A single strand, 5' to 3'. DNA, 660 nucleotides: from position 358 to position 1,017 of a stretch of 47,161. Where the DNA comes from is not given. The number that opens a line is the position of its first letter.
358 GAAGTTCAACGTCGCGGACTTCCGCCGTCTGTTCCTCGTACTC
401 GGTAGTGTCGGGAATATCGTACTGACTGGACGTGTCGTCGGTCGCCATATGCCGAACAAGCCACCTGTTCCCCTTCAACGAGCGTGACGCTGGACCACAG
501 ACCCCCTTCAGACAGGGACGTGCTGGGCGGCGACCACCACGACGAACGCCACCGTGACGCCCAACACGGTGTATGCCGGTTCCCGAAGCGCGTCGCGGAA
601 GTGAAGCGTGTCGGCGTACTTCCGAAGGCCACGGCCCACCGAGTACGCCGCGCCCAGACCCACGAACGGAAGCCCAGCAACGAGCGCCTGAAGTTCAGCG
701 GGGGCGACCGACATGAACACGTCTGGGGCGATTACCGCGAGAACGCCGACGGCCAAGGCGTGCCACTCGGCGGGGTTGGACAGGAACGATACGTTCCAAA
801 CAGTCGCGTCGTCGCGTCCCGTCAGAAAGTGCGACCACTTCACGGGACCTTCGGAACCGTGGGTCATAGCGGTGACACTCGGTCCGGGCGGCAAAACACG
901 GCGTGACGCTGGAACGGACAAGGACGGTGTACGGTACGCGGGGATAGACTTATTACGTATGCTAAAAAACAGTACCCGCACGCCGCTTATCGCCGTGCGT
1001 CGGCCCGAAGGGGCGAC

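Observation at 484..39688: Conserved 13-mer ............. at nine intergenic sites, at a fixed distance from start codons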

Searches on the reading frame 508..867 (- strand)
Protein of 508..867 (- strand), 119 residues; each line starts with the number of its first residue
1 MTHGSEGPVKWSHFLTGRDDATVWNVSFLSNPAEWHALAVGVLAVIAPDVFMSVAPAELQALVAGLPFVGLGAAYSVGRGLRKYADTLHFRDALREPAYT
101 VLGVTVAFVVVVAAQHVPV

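Call 40: search_protein_families(library=pfam, max_evalue=0.01, proteins=[window:508-867:-])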
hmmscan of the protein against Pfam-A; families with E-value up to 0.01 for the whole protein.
window:508-867:- (119 aa): 0 families
